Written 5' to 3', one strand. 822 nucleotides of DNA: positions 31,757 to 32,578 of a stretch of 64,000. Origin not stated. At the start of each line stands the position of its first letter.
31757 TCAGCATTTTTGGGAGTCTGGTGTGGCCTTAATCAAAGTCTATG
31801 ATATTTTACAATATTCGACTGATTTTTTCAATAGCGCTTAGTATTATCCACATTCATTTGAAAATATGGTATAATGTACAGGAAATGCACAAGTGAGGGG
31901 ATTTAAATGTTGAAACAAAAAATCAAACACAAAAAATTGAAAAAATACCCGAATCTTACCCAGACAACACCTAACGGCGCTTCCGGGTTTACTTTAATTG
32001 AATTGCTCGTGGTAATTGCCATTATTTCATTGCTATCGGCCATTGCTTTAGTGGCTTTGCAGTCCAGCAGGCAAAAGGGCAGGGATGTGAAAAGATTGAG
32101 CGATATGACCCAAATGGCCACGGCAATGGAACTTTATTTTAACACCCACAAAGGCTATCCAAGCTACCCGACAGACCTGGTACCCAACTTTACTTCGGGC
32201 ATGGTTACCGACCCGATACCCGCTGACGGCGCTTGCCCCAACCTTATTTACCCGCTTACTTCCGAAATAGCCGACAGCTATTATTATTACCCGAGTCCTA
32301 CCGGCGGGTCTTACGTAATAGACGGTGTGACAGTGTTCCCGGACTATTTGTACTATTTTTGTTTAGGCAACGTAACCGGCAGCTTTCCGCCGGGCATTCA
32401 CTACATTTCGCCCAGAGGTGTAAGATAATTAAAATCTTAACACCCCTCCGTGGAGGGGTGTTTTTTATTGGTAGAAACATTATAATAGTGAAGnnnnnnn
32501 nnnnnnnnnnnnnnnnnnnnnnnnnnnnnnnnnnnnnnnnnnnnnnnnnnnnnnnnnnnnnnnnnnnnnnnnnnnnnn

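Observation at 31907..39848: Prepilin, 489-aa unknown, DapF-fold protein, MacB-type ABC exporter and a clan-CD-like protein in one co-directional block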

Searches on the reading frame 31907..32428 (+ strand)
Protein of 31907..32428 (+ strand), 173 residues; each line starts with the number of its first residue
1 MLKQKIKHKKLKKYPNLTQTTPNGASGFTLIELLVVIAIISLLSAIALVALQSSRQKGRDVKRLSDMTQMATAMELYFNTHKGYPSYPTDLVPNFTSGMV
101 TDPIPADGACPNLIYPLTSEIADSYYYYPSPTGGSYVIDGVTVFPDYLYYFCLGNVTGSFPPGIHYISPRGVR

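Call 3: search_protein_families(library=pfam, proteins=[window:31907-32428:+], max_evalue=0.1)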
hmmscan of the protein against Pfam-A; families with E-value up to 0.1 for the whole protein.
window:31907-32428:+ (173 aa): 2 families
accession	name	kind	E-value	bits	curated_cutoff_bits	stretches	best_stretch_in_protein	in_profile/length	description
PF07963.17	N_methyl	-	1.2e-08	34.6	21.2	1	25-48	4-27/27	Prokaryotic N-terminal methylation motif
PF01241.23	PSI_PSAK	-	0.054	13.9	23.2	1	12-53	26-67/70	Photosystem I psaG / psaK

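Call 4: search_protein_families(library=ncbifam, proteins=[window:31907-32428:+], max_evalue=0.1)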
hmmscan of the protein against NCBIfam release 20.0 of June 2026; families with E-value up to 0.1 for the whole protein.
window:31907-32428:+ (173 aa): 15 families
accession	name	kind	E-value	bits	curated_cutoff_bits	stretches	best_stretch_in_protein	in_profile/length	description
NF007862.0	PRK10574.1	equivalog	6.6e-09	36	138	1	26-77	5-56/145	prepilin peptidase-dependent pilin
TIGR01708.2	typeII_sec_gspH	equivalog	6.3e-08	32.8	80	1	26-63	2-39/169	type II secretion system minor pseudopilin GspH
TIGR02532.1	IV_pilin_GFxxxE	domain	8.9e-08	31.7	16.3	1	26-48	2-24/24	prepilin-type N-terminal cleavage/methylation domain-containing protein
TIGR01710.1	typeII_sec_gspG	equivalog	1.4e-07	31.6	88.85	1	26-86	1-61/134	type II secretion system major pseudopilin GspG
NF041013.1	T4P_ComGE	equivalog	2.3e-06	27.6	49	1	26-81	4-60/83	competence type IV pilus minor pilin ComGE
NF041775.1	typeIV_PilA_Myxo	equivalog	6.8e-06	26.2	400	1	26-87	11-72/214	type IV pilin protein PilA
TIGR02596.1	TIGR02596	subfamily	1.3e-05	25.4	70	1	28-70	1-46/196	Verru_Chthon cassette protein D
NF007800.0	PRK10506.1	equivalog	4e-05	23.5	158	1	23-59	6-42/163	prepilin peptidase-dependent protein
NF040999.1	pilin_ComGC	equivalog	6.5e-05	23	75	1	26-57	2-33/84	competence type IV pilus major pilin ComGC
TIGR01707.1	gspI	equivalog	0.0002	21.8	44.35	1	27-68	1-39/101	type II secretion system minor pseudopilin GspI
TIGR01711.1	gspJ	equivalog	0.00031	20.6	64.85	1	27-75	2-54/192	type II secretion system minor pseudopilin GspJ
NF040982.1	ComGD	equivalog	0.00062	20.2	70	1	26-54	2-29/139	competence type IV pilus minor pilin ComGD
NF041002.1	pilin_ComGF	equivalog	0.0013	18.9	80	1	26-63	2-39/139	competence type IV pilus minor pilin ComGF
NF038303.1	EPS_HpsB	equivalog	0.021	14.8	150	1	26-53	3-31/211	hormogonium polysaccharide secretion pseudopilin HpsB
TIGR02599.1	TIGR02599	subfamily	0.046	13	256.5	1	27-51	1-25/361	Verru_Chthon cassette protein C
